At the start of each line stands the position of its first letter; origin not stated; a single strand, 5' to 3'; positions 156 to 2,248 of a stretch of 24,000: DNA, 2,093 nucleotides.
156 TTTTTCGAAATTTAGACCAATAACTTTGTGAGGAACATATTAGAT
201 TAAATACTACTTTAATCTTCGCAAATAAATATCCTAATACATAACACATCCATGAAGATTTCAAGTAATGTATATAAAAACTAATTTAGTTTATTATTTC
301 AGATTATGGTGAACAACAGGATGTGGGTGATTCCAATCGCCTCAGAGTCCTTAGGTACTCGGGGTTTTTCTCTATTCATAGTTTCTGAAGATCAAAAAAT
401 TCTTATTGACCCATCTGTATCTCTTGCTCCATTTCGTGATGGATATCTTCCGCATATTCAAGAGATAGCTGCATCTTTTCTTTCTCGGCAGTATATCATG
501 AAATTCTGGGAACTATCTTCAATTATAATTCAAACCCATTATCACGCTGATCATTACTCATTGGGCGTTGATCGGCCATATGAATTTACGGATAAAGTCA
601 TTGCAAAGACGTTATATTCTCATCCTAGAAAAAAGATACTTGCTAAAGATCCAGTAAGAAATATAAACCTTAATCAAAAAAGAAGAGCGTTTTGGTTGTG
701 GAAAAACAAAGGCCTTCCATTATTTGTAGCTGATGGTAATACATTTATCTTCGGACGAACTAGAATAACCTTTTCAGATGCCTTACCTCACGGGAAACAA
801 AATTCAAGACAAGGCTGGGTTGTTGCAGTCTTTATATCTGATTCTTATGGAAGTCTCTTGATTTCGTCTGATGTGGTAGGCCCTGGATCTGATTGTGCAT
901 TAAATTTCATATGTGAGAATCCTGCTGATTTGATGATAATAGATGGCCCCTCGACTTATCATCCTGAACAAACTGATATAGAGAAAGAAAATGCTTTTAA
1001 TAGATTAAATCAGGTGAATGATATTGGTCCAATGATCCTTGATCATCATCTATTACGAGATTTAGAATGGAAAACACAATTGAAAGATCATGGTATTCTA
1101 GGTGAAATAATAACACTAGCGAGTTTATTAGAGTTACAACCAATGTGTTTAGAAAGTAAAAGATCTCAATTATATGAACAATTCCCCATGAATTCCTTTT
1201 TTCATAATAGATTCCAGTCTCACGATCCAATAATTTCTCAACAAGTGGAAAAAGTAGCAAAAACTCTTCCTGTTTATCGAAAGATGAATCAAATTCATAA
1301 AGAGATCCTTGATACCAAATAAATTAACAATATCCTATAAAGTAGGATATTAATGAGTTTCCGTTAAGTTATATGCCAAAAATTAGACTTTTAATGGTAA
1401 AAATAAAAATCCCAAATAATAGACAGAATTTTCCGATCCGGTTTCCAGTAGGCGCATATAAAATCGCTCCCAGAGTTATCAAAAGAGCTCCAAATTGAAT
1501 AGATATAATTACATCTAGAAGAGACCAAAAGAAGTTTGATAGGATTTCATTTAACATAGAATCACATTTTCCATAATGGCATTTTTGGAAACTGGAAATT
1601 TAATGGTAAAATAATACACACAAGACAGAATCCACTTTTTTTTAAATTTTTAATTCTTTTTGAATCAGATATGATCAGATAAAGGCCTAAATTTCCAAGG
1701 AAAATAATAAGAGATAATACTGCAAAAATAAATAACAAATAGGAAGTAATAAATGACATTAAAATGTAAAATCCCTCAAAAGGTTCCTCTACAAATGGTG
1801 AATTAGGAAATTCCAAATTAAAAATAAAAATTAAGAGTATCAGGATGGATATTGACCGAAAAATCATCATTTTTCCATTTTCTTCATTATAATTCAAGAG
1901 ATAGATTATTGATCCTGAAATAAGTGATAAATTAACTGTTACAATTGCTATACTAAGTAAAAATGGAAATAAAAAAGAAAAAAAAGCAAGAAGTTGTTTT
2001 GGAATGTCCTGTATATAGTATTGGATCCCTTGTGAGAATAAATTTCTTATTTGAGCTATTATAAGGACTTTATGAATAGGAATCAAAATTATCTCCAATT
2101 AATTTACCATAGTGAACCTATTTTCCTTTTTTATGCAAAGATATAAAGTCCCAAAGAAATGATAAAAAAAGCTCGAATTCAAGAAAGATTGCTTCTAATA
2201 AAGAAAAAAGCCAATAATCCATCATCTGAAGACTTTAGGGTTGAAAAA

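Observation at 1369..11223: Pilin-less secretion-ATPase / FlaJ-like platform module built around a 1175-aa glycoprotein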

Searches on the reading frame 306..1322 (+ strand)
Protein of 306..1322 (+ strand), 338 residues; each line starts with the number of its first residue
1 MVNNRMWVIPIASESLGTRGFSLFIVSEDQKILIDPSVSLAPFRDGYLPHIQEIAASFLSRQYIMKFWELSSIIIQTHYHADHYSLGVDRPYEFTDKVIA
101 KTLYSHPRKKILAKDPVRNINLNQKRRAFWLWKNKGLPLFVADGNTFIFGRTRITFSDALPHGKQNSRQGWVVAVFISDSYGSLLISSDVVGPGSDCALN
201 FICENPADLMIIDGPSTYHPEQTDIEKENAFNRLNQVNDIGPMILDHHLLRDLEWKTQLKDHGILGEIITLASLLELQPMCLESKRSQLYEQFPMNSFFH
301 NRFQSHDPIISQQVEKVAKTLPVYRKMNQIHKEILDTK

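Call 5: search_protein_families(library=pfam, proteins=[window:306-1322:+], max_evalue=1)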
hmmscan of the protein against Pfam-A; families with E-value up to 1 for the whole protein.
window:306-1322:+ (338 aa): 1 family
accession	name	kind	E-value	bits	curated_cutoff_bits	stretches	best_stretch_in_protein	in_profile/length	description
PF00753.33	Lactamase_B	-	0.0074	16.7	22.7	1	73-85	46-58/196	Metallo-beta-lactamase superfamily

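Call 6: search_protein_families(library=ncbifam, proteins=[window:306-1322:+], max_evalue=1)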
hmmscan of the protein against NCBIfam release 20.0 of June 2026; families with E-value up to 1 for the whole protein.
window:306-1322:+ (338 aa): 4 families
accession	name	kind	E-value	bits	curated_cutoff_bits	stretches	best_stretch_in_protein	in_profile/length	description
NF003290.0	PRK04286.1-6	equivalog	5.1e-48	163.4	526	1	6-291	1-286/307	hypothetical protein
NF003287.0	PRK04286.1-1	equivalog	1.2e-44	152.8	286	1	6-292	1-288/308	hypothetical protein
NF003289.0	PRK04286.1-3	equivalog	1.5e-38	132.9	526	1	6-299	1-291/292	hypothetical protein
NF003288.0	PRK04286.1-2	equivalog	1.1e-35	123.2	409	1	11-304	6-292/303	hypothetical protein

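Call 92: find_encoding_contigs(protein=window:306-1322:+, flank=10000, max_places=2)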
Protein window:306-1322:+ (338 aa): 6 contigs read that carry it; 2 places shown.
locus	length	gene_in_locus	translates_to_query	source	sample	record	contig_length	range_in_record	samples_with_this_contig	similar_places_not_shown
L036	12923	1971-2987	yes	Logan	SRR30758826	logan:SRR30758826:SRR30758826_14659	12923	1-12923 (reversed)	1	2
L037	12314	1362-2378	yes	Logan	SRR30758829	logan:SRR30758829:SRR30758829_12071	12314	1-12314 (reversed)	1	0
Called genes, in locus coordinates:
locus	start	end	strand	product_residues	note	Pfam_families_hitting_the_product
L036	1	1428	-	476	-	?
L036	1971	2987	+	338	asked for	-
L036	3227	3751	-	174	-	-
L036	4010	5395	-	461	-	PF27713:UCP018868 (faint), PF00437:T2SSE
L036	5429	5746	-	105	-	-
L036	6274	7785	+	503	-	-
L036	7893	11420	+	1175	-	-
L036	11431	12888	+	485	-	-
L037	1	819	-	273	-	?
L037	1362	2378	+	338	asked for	-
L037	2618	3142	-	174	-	-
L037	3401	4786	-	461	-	PF27713:UCP018868 (faint), PF00437:T2SSE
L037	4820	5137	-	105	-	-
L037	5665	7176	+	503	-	-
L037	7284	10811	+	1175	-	-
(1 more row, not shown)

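Call 93: find_encoding_contigs(protein=window:321-1322:+, flank=10000, max_places=2)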
Protein window:321-1322:+ (333 aa): 6 contigs read that carry it; 1 place shown.
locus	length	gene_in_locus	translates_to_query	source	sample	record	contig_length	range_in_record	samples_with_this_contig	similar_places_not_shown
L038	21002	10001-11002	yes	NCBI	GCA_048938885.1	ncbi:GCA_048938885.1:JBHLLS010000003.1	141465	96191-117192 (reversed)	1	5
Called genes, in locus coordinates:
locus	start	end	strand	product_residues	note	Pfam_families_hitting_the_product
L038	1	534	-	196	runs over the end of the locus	PF00025:Arf, PF00071:Ras, PF08477:Roc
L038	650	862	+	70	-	-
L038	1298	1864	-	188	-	PF00013:KH_1, PF17903:KH_KRR1_1st, PF21800:KH_KRR1_2nd, PF22891:KH_PNO1_2nd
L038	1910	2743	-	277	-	PF01163:RIO1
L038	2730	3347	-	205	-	PF14382:ECR1_N (weak)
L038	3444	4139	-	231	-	PF05175:MTS (weak)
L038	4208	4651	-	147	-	PF00164:Ribosom_S12_S23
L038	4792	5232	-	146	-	PF07650:KH_2, PF13083:KH_KhpA-B (faint), PF00013:KH_1 (faint), PF26594:KH_NusA_2nd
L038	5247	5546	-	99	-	PF01248:Ribosomal_L7Ae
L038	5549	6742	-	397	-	PF04998:RNA_pol_Rpb1_5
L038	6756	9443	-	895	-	PF04997:RNA_pol_Rpb1_1, PF00623:RNA_pol_Rpb1_2, PF04983:RNA_pol_Rpb1_3, PF05000:RNA_pol_Rpb1_4, PF04998:RNA_pol_Rpb1_5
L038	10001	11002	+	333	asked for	-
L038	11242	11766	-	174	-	-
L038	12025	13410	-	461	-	PF27713:UCP018868 (faint), PF00437:T2SSE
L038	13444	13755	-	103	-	-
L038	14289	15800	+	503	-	-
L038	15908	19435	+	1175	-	-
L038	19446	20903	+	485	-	-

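Call 106: search_protein_families(library=ncbifam, proteins=[L038:650-862:+], max_evalue=10)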
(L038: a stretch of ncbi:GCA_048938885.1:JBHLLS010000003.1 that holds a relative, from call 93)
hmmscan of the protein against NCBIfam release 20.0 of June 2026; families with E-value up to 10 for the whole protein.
L038:650-862:+ (70 aa): 0 families

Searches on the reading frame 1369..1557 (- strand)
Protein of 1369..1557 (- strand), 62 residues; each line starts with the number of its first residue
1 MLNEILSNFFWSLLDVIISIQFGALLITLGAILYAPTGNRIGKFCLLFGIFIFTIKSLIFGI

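Call 5: search_protein_families(library=pfam, proteins=[window:1369-1557:-], max_evalue=1)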
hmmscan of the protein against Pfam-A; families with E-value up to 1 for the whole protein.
window:1369-1557:- (62 aa): 0 families

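Call 6: search_protein_families(library=ncbifam, proteins=[window:1369-1557:-], max_evalue=1)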
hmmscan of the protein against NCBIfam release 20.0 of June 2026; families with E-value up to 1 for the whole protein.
window:1369-1557:- (62 aa): 0 families

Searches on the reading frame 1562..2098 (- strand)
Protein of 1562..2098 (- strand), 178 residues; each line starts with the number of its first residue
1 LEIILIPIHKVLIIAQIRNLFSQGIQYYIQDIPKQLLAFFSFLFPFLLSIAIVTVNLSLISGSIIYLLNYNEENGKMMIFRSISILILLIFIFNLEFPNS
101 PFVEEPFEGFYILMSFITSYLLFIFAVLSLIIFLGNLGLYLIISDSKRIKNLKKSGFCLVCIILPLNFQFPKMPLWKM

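Call 5: search_protein_families(library=pfam, proteins=[window:1562-2098:-], max_evalue=1)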
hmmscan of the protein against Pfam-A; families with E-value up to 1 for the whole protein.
window:1562-2098:- (178 aa): 1 family
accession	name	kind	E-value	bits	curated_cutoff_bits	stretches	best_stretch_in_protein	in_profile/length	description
PF09843.14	DUF2070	-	0.8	8.4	30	0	11-160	52-191/561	Predicted membrane protein (DUF2070)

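Call 6: search_protein_families(library=ncbifam, proteins=[window:1562-2098:-], max_evalue=1)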
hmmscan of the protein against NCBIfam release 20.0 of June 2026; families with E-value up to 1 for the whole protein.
window:1562-2098:- (178 aa): 1 family
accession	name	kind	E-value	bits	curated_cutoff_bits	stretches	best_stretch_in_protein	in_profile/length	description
TIGR03937.1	PgaC_IcaA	equivalog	0.19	10.6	422.3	1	32-135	282-385/407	poly-beta-1,6-N-acetyl-D-glucosamine synthase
